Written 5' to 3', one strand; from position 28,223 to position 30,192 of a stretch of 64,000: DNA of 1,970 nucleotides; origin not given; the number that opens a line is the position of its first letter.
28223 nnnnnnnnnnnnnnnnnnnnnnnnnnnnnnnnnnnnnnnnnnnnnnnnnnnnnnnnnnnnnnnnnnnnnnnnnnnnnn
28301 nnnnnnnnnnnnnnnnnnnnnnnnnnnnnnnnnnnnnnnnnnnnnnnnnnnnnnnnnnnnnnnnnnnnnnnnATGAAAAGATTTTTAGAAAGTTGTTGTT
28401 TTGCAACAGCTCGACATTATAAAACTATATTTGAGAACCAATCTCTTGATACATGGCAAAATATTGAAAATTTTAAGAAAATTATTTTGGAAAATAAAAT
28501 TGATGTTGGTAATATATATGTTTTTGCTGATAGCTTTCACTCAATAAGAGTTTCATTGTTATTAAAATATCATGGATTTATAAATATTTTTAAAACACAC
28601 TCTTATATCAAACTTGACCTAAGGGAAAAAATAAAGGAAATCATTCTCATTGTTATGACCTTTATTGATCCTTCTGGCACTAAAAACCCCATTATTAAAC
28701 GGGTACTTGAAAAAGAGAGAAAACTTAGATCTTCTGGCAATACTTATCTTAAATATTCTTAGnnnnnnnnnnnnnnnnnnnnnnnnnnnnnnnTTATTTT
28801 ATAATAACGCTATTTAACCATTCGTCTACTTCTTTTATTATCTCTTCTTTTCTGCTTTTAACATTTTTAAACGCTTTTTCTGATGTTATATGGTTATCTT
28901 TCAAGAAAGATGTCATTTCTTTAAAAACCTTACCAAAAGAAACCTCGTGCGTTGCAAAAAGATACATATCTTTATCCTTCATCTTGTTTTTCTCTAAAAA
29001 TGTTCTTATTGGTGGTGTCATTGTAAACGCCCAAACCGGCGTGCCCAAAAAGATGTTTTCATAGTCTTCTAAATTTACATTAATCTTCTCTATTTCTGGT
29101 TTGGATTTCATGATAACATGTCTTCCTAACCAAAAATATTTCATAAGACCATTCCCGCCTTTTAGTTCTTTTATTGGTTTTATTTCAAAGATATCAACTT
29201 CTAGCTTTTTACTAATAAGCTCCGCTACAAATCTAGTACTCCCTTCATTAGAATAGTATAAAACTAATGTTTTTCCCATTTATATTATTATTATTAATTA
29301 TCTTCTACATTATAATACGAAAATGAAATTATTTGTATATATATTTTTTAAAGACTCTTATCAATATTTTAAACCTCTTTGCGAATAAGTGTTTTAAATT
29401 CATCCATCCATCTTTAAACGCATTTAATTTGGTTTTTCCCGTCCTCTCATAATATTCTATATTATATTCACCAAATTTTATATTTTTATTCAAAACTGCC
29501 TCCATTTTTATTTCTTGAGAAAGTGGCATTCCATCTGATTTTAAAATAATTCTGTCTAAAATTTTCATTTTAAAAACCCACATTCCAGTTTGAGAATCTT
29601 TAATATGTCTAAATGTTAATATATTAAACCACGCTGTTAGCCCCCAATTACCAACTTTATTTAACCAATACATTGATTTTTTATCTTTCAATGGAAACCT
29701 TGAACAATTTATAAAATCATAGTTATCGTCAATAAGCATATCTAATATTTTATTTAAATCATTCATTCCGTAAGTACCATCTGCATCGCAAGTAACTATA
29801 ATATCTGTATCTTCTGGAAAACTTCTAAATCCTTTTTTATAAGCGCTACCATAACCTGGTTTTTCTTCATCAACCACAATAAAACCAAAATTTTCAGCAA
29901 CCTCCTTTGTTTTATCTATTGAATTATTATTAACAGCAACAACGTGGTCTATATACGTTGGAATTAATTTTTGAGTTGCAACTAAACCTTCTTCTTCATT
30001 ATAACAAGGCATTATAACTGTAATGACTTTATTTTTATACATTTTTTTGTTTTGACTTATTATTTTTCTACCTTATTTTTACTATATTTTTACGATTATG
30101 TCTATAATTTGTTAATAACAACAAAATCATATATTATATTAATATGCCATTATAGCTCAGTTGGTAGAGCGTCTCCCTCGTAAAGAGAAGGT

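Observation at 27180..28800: Compositionally foreign 1.6-kb insertion (about 35-43% GC against about 25%) inside the glycosyltransferase locus, with its own terminators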

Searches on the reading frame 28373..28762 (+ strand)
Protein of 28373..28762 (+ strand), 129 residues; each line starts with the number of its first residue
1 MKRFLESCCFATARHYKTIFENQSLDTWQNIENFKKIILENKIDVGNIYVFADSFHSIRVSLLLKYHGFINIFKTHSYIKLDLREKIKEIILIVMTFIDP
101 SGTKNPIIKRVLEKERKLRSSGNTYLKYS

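Call 7: search_protein_families(library=pfam, proteins=[window:28373-28762:+], max_evalue=1)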
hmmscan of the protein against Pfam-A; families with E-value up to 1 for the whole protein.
window:28373-28762:+ (129 aa): 1 family
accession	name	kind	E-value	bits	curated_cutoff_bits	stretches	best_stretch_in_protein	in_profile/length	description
PF02698.23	DUF218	-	1.6e-06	28.5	27.6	1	15-75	58-109/133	DUF218 domain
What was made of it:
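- On DUF218 (PF02698): The profile match is met, at 28.5 bits against 27.6, for ORF 28373..28762 (call 7).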

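Call 9: search_protein_families(library=padloc, proteins=[window:28373-28762:+], max_evalue=1)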
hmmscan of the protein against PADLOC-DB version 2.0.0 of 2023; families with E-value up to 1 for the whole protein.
window:28373-28762:+ (129 aa): 0 families

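Call 51: search_protein_families(library=phrogs, proteins=[window:28373-28762:+], max_evalue=0.01)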
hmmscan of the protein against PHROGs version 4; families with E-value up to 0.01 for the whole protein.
window:28373-28762:+ (129 aa): 0 families

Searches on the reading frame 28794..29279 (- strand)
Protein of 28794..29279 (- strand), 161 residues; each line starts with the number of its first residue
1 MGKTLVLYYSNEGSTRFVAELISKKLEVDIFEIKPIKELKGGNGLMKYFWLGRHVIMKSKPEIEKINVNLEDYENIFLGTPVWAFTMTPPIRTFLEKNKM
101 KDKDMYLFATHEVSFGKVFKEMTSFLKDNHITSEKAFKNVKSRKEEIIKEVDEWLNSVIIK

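Call 7: search_protein_families(library=pfam, proteins=[window:28794-29279:-], max_evalue=1)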
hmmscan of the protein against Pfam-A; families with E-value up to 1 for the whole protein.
window:28794-29279:- (161 aa): 7 families
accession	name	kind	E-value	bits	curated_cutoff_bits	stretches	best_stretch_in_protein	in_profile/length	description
PF12682.12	Flavodoxin_4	-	4.9e-15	55.8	24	1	3-156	1-153/155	Flavodoxin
PF12724.12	Flavodoxin_5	-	1.8e-08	35.3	27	2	65-129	36-103/145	Flavodoxin domain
PF03358.20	FMN_red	-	0.00045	20.2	24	1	10-98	9-96/152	NADPH-dependent FMN reductase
PF12641.12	Flavodoxin_3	-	0.00098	19.4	27.5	1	5-53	1-52/160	Flavodoxin domain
PF18334.7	XRN1_D2_D3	-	0.016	15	21.8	1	105-158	130-182/228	Exoribonuclease Xrn1 D2/D3 domain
PF11123.14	DNA_Packaging_2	-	0.1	13.1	27.5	1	122-145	35-58/79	DNA packaging protein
PF21376.3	TOR1A_C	-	0.26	11.9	27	1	116-143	27-54/58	Torsin-1A, C-terminal domain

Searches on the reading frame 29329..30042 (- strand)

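Call 7: search_protein_families(library=pfam, proteins=[window:29329-30042:-], max_evalue=1)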
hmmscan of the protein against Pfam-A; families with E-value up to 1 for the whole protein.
window:29329-30042:- (237 aa): 1 family
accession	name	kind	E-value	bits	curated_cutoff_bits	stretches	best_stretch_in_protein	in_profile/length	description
PF00535.33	Glycos_transf_2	-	2e-18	67.3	23.3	1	8-164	1-166/168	Glycosyl transferase family 2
